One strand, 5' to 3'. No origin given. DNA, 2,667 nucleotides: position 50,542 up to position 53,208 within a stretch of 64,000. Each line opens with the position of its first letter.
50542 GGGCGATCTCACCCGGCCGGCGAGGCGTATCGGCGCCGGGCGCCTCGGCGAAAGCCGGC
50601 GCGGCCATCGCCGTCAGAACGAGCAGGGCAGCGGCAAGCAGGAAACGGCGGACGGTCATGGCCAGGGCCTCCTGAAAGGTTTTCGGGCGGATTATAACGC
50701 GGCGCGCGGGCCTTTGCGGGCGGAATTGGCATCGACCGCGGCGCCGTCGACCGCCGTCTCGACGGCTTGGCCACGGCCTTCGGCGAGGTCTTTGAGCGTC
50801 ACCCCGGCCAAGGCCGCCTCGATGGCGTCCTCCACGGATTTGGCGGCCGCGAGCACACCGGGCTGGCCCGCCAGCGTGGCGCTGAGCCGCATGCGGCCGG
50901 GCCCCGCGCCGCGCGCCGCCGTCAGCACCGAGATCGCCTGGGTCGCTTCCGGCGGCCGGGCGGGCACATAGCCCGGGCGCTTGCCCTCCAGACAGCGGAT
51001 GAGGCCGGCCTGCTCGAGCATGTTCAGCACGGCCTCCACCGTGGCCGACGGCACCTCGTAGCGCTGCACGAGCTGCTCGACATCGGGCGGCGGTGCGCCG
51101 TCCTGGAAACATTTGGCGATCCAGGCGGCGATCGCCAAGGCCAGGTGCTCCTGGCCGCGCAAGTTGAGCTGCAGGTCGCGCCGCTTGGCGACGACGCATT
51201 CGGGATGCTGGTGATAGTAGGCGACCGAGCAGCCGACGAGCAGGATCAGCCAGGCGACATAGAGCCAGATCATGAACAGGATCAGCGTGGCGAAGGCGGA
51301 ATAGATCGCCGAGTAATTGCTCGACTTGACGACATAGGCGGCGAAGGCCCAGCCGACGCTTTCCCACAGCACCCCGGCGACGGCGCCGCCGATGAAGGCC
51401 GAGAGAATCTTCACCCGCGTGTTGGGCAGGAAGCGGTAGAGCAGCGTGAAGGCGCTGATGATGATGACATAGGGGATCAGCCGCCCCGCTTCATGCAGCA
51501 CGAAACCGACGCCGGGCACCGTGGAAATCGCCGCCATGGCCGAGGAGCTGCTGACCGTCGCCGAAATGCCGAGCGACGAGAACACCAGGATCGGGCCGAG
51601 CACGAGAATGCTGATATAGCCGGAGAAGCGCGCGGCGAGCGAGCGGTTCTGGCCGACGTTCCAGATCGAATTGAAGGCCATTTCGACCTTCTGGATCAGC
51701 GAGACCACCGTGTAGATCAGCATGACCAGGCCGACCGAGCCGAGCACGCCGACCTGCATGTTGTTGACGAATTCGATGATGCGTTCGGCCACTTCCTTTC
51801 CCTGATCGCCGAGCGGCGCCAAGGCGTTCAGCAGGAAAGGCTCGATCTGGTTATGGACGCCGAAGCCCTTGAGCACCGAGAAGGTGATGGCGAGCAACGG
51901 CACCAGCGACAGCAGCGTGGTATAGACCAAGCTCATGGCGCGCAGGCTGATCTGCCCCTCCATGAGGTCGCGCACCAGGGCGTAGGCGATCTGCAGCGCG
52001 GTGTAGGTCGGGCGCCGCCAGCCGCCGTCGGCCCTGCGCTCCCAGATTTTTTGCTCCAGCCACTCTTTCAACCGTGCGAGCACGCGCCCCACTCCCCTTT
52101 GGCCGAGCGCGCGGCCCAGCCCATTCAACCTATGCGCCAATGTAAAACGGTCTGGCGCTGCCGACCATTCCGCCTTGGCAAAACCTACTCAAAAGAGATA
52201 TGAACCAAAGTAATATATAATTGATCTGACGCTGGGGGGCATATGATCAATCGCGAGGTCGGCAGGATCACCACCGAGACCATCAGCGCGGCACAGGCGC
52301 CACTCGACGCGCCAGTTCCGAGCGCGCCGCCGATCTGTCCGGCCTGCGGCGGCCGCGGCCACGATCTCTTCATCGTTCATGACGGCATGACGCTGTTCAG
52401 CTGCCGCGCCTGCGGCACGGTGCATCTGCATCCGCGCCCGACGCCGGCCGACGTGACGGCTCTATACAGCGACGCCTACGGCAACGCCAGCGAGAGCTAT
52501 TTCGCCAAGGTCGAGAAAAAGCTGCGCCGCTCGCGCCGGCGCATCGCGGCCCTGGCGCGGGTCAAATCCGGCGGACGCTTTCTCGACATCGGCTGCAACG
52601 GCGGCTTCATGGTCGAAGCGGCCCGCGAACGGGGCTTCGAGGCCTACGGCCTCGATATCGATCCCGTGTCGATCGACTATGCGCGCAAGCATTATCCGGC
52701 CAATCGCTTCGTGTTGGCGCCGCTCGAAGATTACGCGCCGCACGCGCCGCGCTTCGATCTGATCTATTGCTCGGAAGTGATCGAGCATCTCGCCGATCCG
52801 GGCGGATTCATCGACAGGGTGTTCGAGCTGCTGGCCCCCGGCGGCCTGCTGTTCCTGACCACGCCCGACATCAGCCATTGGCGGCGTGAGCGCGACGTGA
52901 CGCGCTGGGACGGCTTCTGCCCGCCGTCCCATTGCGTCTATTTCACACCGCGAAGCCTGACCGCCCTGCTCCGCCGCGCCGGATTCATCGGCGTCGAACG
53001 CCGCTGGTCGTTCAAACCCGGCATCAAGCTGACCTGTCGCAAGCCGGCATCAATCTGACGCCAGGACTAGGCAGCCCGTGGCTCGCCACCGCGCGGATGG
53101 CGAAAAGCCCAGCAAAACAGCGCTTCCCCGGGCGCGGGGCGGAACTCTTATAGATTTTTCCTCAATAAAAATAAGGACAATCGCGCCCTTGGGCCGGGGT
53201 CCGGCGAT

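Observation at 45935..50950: AT-rich foreign island bracketed by diverged ~600-bp direct repeats duplicating a small secreted-protein gene and the 3' end of a yihY/BrkB-family gene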

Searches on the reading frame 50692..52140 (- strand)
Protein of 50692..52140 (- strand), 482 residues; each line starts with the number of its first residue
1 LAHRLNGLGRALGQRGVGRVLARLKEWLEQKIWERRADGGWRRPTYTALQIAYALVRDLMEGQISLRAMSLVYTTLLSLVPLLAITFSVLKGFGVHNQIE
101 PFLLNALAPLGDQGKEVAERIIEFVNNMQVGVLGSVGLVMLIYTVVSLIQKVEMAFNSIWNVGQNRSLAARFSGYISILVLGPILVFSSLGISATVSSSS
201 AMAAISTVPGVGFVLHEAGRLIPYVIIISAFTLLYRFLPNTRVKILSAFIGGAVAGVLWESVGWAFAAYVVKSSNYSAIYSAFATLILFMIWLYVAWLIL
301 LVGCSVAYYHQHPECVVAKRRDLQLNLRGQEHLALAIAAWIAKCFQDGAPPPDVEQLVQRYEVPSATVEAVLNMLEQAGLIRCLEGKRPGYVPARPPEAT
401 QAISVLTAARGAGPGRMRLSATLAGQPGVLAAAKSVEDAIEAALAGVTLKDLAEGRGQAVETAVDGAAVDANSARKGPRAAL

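Call 7: search_protein_families(library=pfam, proteins=[window:50692-52140:-], max_evalue=0.01)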
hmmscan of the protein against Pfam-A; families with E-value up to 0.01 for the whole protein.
window:50692-52140:- (482 aa): 5 families
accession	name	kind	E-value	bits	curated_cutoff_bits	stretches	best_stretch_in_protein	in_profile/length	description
PF03631.20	Virul_fac_BrkB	-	2.1e-53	182.1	33.7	1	61-311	2-256/259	Virulence factor BrkB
PF02082.26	Rrf2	-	4.9e-10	40.1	30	1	348-454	20-131/132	Iron-dependent Transcriptional regulator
PF00392.27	GntR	-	0.00011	22.3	27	1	336-386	8-59/64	Bacterial regulatory proteins, gntR family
PF01978.25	TrmB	-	0.0035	17.6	25.6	1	353-396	24-67/68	Sugar-specific transcriptional regulator TrmB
PF17782.7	DprA_WH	-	0.0094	16.4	22.9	0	351-387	25-61/61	DprA winged helix domain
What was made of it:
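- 50692..52140 (-): Intact yihY/BrkB-family gene (482 aa). It has a membrane domain plus a C-terminal Rrf2-like winged helix. Its last ~250 nt (50692-50940) form the yihY part of the right repeat. PF03631 scores 182 bits (cut-off 33.7) and PF02082 gives 4.9e-10 (call 7).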

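Call 9: find_related_loci(query=window:50692-52140:-, collection=genome_contigs, flank=10000)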
Query window:50692-52140:- (482 aa) in genome_contigs; peptide patterns used: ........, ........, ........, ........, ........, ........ (x = any residue, [..] = any of these).
302 stretches matched a pattern; 7 encode a relative of the query (tblastn E <= 1e-3); 6 distinct loci.
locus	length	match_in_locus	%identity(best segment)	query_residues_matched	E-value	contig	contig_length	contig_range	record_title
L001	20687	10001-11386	82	8-480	0e+0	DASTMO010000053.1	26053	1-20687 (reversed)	MAG TPA_asm: Alphaproteobacteria bacterium isolate SMAG_U3718 k141_79899, whole genome shotgun sequence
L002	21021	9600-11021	82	7-482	0e+0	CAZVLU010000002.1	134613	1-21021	MAG TPA_asm: uncultured Rhizobium sp. isolate SRP287051_co2_20 genome assembly, contig: NODE_245_length_134613_cov_11.89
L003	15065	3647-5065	79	14-482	0e+0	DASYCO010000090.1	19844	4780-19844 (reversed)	MAG TPA_asm: Alphaproteobacteria bacterium isolate SMAG_U4935 k141_431984, whole genome shotgun sequence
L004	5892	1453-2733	42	28-452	2e-107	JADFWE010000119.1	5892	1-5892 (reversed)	MAG: Proteobacteria bacterium isolate C4.bin.7 k83_445073, whole genome shotgun sequence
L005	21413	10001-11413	77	9-481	0e+0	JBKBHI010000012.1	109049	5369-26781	MAG: Alphaproteobacteria bacterium isolate 21H_026.bin.23 NODE_291_length_109049_cov_10.077914, whole genome shotgun seq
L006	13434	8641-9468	24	49-317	2e-13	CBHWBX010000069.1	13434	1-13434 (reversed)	MAG TPA_asm: uncultured Gemmatimonadaceae bacterium isolate ERR14722431_metabat2_25 genome assembly, contig: ERZ27336832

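Call 12: find_encoding_contigs(protein=window:50692-52140:-, flank=10000, max_places=10)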
Protein window:50692-52140:- (482 aa): no gene with exactly this product is on record in the collection.

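Call 72: search_protein_families(library=ncbifam, proteins=[window:50692-52140:-], max_evalue=0.1)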
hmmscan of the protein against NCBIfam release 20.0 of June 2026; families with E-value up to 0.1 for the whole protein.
window:50692-52140:- (482 aa): 9 families
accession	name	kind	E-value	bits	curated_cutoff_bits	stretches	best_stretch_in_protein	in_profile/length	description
NF002457.0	PRK01637.1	equivalog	4.8e-50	170.4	307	1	50-308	18-272/295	virulence factor BrkB family protein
NF003256.0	PRK04214.1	equivalog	8.6e-48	163.3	500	1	51-382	19-341/412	ribonuclease BN/unknown domain fusion protein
TIGR00765.1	yihY_not_rbn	subfamily_domain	3.7e-45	154.8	73.15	1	55-307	6-253/259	YihY family inner membrane protein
TIGR00738.1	rrf2_super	superfamily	2.6e-09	37.1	73.3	1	347-453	21-131/132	Rrf2 family transcriptional regulator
TIGR00766.1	TIGR00766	equivalog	2.2e-06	27.2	213.65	1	68-302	19-253/263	inner membrane protein YhjD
NF047409.1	Cys_reg_CymR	equivalog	0.00013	22.1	195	1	341-458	17-129/139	cysteine metabolism transcriptional regulator CymR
NF003677.0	PRK05305.1-1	equivalog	0.0028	17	315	1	281-323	25-67/232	phosphatidylserine decarboxylase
TIGR02944.1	suf_reg_Xantho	equivalog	0.011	16.1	110.65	1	359-409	33-83/130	SUF system Fe-S cluster assembly regulator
TIGR02404.1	trehalos_R_Bsub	equivalog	0.016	14.8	211.95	1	343-387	16-60/233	trehalose operon repressor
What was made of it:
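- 50692..52140 (-): TIGR00765 scores 154.8, above its cut-off of 73.15 (call 72).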

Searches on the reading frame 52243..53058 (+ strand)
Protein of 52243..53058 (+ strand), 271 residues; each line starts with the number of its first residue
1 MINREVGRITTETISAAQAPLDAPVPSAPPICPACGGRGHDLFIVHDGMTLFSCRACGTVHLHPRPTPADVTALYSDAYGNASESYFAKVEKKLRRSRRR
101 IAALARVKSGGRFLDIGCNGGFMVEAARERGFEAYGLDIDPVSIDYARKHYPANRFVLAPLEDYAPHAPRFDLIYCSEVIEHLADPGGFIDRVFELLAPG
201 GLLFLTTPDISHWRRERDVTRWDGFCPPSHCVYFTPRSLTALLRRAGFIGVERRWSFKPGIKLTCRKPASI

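Call 79: search_protein_families(library=pfam, proteins=[window:52243-53058:+], max_evalue=0.001)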
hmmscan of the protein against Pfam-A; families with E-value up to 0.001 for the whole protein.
window:52243-53058:+ (271 aa): 9 families
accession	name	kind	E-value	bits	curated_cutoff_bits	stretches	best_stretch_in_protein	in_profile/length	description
PF13489.12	Methyltransf_23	-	1.3e-31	110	27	1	89-248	4-159/164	Methyltransferase domain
PF08241.18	Methyltransf_11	-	3.6e-17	63.2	21.2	1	114-205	1-95/95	Methyltransferase domain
PF08242.18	Methyltransf_12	-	9.6e-16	58.8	30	1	114-203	1-98/98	Methyltransferase domain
PF13649.12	Methyltransf_25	-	2.4e-13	51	27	1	114-201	2-97/97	Methyltransferase domain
PF13847.12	Methyltransf_31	-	7.7e-13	48.8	27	1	108-216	2-125/145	Methyltransferase domain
PF02353.26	CMAS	-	1.2e-05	25.2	27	1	74-212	30-171/273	Mycolic acid cyclopropane synthetase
PF05891.18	Methyltransf_PK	-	0.00015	21.8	27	1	151-205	103-159/218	AdoMet dependent proline di-methyltransferase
PF07021.18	MetW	-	0.00027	21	21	1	105-215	9-117/193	Methionine biosynthesis protein MetW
PF12760.12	Zn_ribbon_IS1595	-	0.00029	21.2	25.4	1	30-59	19-45/46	Transposase zinc-ribbon domain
